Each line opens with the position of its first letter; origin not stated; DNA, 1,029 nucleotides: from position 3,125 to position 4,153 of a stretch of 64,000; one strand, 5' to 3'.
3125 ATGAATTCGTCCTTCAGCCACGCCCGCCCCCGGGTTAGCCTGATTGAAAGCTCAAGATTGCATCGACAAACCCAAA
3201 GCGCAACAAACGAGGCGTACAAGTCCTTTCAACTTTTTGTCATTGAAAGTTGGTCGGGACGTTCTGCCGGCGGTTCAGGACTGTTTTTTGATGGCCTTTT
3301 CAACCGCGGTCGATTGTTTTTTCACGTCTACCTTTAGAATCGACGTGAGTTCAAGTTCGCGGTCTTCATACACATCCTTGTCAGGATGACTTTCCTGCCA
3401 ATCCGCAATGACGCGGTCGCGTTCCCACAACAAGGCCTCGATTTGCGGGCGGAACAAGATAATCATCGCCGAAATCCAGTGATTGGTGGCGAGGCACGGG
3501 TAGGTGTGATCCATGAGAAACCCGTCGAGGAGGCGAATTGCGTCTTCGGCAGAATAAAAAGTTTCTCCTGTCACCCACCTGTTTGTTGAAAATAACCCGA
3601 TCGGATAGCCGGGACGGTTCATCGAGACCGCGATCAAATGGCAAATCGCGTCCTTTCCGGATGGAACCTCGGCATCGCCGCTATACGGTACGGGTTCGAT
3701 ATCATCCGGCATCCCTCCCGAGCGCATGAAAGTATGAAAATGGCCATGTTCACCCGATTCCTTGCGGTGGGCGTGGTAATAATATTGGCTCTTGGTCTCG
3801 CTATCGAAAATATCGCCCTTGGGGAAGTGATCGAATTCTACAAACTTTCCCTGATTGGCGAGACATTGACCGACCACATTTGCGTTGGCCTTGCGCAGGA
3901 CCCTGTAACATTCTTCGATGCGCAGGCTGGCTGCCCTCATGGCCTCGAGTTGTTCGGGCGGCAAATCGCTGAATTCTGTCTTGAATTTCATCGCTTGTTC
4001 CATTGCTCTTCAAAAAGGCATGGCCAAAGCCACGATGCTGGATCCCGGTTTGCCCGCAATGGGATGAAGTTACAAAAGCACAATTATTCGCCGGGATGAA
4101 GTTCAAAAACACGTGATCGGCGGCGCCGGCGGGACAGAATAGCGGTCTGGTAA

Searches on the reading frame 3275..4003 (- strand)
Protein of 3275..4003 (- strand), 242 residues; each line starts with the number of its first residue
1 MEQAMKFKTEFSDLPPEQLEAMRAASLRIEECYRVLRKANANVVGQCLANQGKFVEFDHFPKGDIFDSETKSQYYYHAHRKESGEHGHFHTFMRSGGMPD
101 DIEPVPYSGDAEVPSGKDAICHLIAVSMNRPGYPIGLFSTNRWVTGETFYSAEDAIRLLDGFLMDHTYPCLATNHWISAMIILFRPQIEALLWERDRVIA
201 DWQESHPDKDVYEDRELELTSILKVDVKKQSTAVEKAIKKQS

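Call 5: search_protein_families(library=pfam, proteins=[window:3275-4003:-], max_evalue=0.1)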
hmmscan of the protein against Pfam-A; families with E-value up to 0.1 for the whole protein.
window:3275-4003:- (242 aa): 1 family
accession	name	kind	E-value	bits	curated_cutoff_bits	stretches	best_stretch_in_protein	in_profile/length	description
PF22308.1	DUF6969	-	1.1e-78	263.8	27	1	25-224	3-200/201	Domain of unknown function (DUF6969)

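Call 6: search_protein_families(library=ncbifam, proteins=[window:3275-4003:-], max_evalue=0.1)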
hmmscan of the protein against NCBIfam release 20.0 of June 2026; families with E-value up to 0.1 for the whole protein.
window:3275-4003:- (242 aa): 0 families

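Call 45: find_homologous_proteins(query=window:3275-4003:-, max_evalue=0.00001)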
Query window:3275-4003:- (242 aa): 4333 proteins with E <= 0.00001 among 4514 candidates; the best 120 are listed.
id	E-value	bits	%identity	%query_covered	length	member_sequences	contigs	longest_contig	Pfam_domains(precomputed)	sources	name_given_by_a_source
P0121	3.0e-143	493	88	98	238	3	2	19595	PF22308.2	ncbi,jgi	-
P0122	2.0e-142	491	89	98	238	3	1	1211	PF22308.2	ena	-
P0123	3.3e-137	474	85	98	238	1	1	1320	PF22308.2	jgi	-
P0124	3.9e-132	457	84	98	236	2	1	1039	PF22308.2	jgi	-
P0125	2.3e-126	438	79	98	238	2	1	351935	PF22308.2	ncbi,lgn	-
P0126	1.3e-112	393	69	97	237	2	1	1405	PF22308.2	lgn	-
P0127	1.6e-112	393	69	98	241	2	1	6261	PF22308.2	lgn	-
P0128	3.5e-109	382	67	98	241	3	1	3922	PF22308.2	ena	-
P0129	1.3e-108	380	67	98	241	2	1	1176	PF22308.2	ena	-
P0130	1.6e-108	380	69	95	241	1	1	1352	PF22308.2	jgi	-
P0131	2.7e-108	379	67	98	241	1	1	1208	PF22308.2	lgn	-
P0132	3.4e-108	379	67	98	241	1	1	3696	PF22308.2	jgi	-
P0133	3.4e-108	379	67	98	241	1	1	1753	PF22308.2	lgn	-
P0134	3.9e-108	379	66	98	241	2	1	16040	PF22308.2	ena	-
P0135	6.3e-108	378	68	97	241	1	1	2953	PF22308.2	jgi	-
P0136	1.0e-107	377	66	98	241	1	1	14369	PF22308.2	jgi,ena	jgi:hypothetical protein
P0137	1.7e-107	376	67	98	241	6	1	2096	PF22308.2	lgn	-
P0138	2.3e-107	376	66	98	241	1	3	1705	PF22308.2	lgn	-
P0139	4.4e-107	375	66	98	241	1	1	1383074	PF22308.2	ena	-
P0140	6.9e-107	374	68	98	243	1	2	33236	PF22308.2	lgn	-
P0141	1.2e-106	374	66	98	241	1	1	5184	PF22308.2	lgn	-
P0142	2.1e-106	373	65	98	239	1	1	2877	PF22308.2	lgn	-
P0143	5.0e-106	372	68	98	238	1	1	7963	PF22308.2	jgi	-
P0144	5.2e-106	372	65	98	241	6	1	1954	PF22308.2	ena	-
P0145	5.6e-106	371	65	97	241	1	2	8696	PF22308.2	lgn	-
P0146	8.9e-106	371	67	97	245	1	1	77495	PF22308.2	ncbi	-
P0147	1.2e-105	370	65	98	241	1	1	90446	PF22308.2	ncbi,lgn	-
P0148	1.5e-105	370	66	98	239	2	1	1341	PF22308.2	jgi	jgi:hypothetical protein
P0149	2.6e-105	369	67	97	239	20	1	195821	PF22308.2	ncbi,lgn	-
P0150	4.0e-105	369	64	98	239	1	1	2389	PF22308.2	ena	-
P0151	4.3e-105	369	66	98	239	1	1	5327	PF22308.2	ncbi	-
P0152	5.8e-105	368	65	98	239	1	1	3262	PF22308.2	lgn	-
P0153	6.4e-105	368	64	98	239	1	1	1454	PF22308.2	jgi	-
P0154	6.4e-105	368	65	98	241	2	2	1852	PF22308.2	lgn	-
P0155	9.0e-105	368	64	98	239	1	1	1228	PF22308.2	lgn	-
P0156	1.0e-104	367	65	97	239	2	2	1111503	PF22308.2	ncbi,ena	-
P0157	1.6e-104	367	64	98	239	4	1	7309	PF22308.2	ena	-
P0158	1.6e-104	367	65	98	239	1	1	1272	PF22308.2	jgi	jgi:hypothetical protein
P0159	1.9e-104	366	65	98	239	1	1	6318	PF22308.2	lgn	-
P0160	1.9e-104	366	65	98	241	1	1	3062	PF22308.2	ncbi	ncbi:MAG: DUF6969 family protein [Hyphomicrobiales bacterium]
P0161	2.7e-104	366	65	98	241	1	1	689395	PF22308.2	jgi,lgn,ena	-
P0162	3.7e-104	365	65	98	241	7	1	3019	PF22308.2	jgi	jgi:hypothetical protein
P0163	1.3e-103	364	66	97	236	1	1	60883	PF22308.2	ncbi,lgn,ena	-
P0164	2.9e-103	363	64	98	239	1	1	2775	PF22308.2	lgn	-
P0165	2.9e-103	363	67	97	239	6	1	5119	PF22308.2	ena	-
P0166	1.1e-102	361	64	98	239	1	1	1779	PF22308.2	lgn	-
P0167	1.3e-102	360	64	97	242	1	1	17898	PF22308.2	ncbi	-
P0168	1.3e-102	360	64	98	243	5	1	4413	PF22308.2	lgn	-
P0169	1.3e-102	360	64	98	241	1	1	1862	PF22308.2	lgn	-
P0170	6.9e-102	358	64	98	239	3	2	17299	PF22308.2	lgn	-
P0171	8.1e-102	358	64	98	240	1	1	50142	PF22308.2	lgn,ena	-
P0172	9.4e-102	358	64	98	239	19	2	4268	PF22308.2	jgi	jgi:hypothetical protein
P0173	1.1e-101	357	64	97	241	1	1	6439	PF22308.2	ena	-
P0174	1.2e-101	357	64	98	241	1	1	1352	PF22308.2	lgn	-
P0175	2.3e-101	356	61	98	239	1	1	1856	PF22308.2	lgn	-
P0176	3.7e-101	356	63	97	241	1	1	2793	PF22308.2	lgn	-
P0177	5.8e-101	355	64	97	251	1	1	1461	PF22308.2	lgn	-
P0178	6.3e-101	355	65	98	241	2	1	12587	PF22308.2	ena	-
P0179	8.0e-101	355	65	97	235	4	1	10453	PF22308.2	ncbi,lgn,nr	ncbi:MAG: hypothetical protein Q8P46_06470 [Hyphomicrobiales bacterium]|nr:hypothetical protein [Hyp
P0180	9.2e-101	354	64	98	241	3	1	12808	PF22308.2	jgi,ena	-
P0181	1.3e-100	354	63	97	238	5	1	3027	PF22308.2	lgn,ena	-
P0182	2.0e-100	353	64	94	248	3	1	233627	PF22308.2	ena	-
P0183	2.9e-100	353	64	92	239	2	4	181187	PF22308.2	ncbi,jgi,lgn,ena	-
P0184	1.3e-99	351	61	98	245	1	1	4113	PF22308.2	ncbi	ncbi:MAG: DUF6969 family protein, partial [Hyphomicrobiales bacterium]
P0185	4.3e-99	349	61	98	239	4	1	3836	PF22308.2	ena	-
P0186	9.0e-99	348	63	98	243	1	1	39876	PF22308.2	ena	-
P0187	1.3e-98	347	64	97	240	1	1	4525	PF22308.2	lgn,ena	-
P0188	3.1e-98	346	60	97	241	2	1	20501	PF22308.2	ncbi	ncbi:MAG: DUF6969 family protein [Hyphomicrobiales bacterium]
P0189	3.1e-98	346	62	95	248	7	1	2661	PF22308.2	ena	-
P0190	3.3e-98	346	63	97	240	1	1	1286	PF22308.2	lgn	-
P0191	4.2e-98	346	63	96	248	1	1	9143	PF22308.2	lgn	-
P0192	7.0e-98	345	61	97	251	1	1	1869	PF22308.2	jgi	-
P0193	9.9e-98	344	62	97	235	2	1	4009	PF22308.2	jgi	jgi:Domain of unknown function (DUF6969)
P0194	1.3e-97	344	61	98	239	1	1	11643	PF22308.2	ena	-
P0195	1.3e-97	344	62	97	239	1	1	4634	PF22308.2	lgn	-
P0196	1.4e-97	344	63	94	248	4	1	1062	PF22308.2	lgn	-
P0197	1.6e-97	344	65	90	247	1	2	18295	PF22308.2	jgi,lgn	jgi:hypothetical protein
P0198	1.8e-97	344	63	97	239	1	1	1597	PF22308.2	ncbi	-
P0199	2.0e-97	343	62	98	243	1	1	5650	PF22308.2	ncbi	-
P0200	2.4e-97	343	62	95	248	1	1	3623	PF22308.2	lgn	-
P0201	2.6e-97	343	62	97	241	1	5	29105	PF22308.2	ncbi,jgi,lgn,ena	-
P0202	3.5e-97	343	60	97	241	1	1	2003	PF22308.2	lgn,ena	-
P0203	3.8e-97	343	63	93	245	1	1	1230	PF22308.2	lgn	-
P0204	4.9e-97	342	63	99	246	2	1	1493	PF22308.2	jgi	jgi:hypothetical protein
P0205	6.0e-97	342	62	97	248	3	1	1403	PF22308.2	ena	-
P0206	9.8e-97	341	61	97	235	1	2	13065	PF22308.2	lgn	-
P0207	1.4e-96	341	63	97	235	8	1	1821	PF22308.2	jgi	jgi:hypothetical protein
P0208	1.7e-96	340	62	95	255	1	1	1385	PF22308.2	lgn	-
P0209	2.0e-96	340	60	96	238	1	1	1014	PF22308.2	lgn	-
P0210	2.2e-96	340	63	97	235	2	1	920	PF22308.2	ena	-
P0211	2.6e-96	340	62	97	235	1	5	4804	PF22308.2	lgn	-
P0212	2.8e-96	340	61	98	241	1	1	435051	PF22308.2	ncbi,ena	-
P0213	2.8e-96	340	62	97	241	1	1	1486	PF22308.2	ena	-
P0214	4.0e-96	339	59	99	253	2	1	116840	PF22308.2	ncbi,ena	-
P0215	4.1e-96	339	63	97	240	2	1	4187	PF22308.2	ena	-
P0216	5.5e-96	339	63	93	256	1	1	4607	PF22308.2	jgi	-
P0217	5.9e-96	339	60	98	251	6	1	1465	PF22308.2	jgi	jgi:hypothetical protein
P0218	6.5e-96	339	60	95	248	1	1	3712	PF22308.2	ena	-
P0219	7.9e-96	338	60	95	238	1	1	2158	PF22308.2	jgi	-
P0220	8.0e-96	338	65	90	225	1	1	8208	PF22308.2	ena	-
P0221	9.2e-96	338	63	89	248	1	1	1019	PF22308.2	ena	-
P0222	2.0e-95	337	63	92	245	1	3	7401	PF22308.2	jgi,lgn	-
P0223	2.2e-95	337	58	99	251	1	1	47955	PF22308.2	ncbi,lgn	-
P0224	2.3e-95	337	64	98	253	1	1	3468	PF22308.2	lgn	-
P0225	2.4e-95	337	63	95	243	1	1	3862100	PF22308.2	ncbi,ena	-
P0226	2.7e-95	336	59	97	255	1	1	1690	PF22308.2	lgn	-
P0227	3.3e-95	336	61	94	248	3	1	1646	PF22308.2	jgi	jgi:hypothetical protein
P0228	3.6e-95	336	61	97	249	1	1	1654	PF22308.2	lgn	-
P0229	5.1e-95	336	62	93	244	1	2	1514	PF22308.2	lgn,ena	-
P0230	8.2e-95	335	61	94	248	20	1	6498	PF22308.2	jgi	jgi:hypothetical protein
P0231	9.0e-95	335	61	94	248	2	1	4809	PF22308.2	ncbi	-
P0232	1.0e-94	335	60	95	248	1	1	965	PF22308.2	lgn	-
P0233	1.5e-94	334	61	93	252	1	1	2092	PF22308.2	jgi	jgi:hypothetical protein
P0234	1.8e-94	334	60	99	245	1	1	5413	PF22308.2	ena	-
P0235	1.9e-94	334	62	96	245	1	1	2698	PF22308.2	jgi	jgi:hypothetical protein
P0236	2.1e-94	334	59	93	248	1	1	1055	PF22308.2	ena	-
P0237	2.1e-94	334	62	91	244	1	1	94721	PF22308.2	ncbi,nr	ncbi:MAG: hypothetical protein GY948_19785 [Alphaproteobacteria bacterium]|nr:hypothetical protein [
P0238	2.7e-94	333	58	97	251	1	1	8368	PF22308.2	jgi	-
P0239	3.2e-94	333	58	96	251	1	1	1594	PF22308.2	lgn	-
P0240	4.9e-94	332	58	99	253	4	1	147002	PF22308.2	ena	-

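Call 52: predict_structure(alignment_id=A2)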
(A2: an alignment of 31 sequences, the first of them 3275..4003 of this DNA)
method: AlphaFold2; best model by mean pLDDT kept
length: 242 residues; sequences in the alignment: 31
mean_pLDDT: 88.2   pTM: 0.89
mean pLDDT of the five models: 88.2, 87.7, 87.7, 86.7, 83.7
residues with pLDDT >= 90: 157; 70-90: 62; 50-70: 9; < 50: 14
segments of 3 or more residues with pLDDT < 50: 53-62, 82-84
pLDDT, mean of each block of 10 residues (from residue 1): 67 93 98 95 87 48 79 84 68 95 89 91 94 93 91 97 88 96 97 96 91 89 95 96 88
secondary structure, 60 per line:
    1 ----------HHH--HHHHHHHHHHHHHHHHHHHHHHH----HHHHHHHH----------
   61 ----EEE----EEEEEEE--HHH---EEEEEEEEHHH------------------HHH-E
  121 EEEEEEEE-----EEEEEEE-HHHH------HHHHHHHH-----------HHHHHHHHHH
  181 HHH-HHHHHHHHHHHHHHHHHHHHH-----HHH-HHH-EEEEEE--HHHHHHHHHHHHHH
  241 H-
elements in order: H16-38 H43-50 E65-67 E72-78 E87-94 E120-128 E134-140 H142-145 H152-159 H171-183 H185-205 E219-224 H227-241

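Call 55: fold_search(model_id=the predicted structure, library=pdb)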
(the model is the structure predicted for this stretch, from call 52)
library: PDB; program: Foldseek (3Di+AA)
matches with E <= 10: 130; with E <= 0.001: 0
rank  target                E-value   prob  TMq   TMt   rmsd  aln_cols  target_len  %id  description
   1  6zrx_BBB              6.1e-01  0.04  0.16  0.12  16.0       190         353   14  Crystal structure of 6-dimethylallyltryptophan synthase from Micromonospora olivasterospora in complex with DMASPP a (released 2020-12-09)
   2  9g8o_A                7.3e-01  0.05  0.20  0.06  21.6       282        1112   10  human 40S ribosome bound by a SKI238-exosome complex (released 2024-10-16)
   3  6zrx_CCC              1.1e+00  0.03  0.16  0.12  16.2       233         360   14  Crystal structure of 6-dimethylallyltryptophan synthase from Micromonospora olivasterospora in complex with DMASPP a (released 2020-12-09)
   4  6zrx_AAA              1.5e+00  0.03  0.16  0.13  14.4       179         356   12  Crystal structure of 6-dimethylallyltryptophan synthase from Micromonospora olivasterospora in complex with DMASPP a (released 2020-12-09)
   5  1scf_B                1.7e+00  0.04  0.11  0.19  11.3        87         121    9  HUMAN RECOMBINANT STEM CELL FACTOR (released 2000-07-07)
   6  8k42_H                2.1e+00  0.01  0.11  0.09  21.9       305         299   10  Structure of full Banna virus (released 2024-03-27)
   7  8k4a_H                2.4e+00  0.01  0.12  0.10  23.4       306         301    9  Structure of Banna virus core (released 2024-03-27)
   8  7tdz_A                2.8e+00  0.02  0.16  0.03  25.4       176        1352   11  Cryo-EM model of protomer of the cytoplasmic ring of the nuclear pore complex from Xenopus laevis (released 2022-06-22)
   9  7yzp_C                2.8e+00  0.02  0.16  0.10  34.7       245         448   11  Hairpin-bound state of the E. coli Mre11-Rad50 (SbcCD) head complex bound to ADP and a DNA hairpin (released 2022-08-17)
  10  1obp_A                3.2e+00  0.04  0.14  0.20   9.1        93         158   15  ODORANT-BINDING PROTEIN FROM BOVINE NASAL MUCOSA (released 1996-10-14)
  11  1hn2_A                3.2e+00  0.04  0.13  0.19   8.7        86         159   15  CRYSTAL STRUCTURE OF BOVINE OBP COMPLEXED WITH AMINOANTHRACENE (released 2001-12-05)
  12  2hlv                  3.4e+00  0.04  0.14  0.21   9.2        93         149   15  Bovine Odorant Binding Protein deswapped triple mutant (released 2008-03-25)
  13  8pgl                  3.6e+00  0.06  0.14  0.15   7.0        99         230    9  Crystal structure of the metallo-beta-lactamase VIM1 with 3027 (released 2024-07-10)
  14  2lpu_MODEL_1_A        3.6e+00  0.04  0.16  0.24  12.1       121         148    7  Solution structures of KmAtg10 (released 2012-08-01)
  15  1bkx                  3.6e+00  0.03  0.11  0.08  12.0        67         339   10  A BINARY COMPLEX OF THE CATALYTIC SUBUNIT OF CAMP-DEPENDENT PROTEIN KINASE AND ADENOSINE FURTHER DEFINES CONFORMATIONAL  (released 1998-03-18)
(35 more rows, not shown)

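Call 77: search_solved_structures(query=A2, max_evalue=10, show_alignments=2)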
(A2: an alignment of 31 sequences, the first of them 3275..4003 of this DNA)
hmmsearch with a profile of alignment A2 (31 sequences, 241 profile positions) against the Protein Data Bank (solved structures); distinct sequences matched with E-value up to 10: 1.
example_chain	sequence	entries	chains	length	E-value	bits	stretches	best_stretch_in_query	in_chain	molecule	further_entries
2gn4_A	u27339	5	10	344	0.84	12.2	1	113-151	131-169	UDP-GlcNAc C6 dehydratase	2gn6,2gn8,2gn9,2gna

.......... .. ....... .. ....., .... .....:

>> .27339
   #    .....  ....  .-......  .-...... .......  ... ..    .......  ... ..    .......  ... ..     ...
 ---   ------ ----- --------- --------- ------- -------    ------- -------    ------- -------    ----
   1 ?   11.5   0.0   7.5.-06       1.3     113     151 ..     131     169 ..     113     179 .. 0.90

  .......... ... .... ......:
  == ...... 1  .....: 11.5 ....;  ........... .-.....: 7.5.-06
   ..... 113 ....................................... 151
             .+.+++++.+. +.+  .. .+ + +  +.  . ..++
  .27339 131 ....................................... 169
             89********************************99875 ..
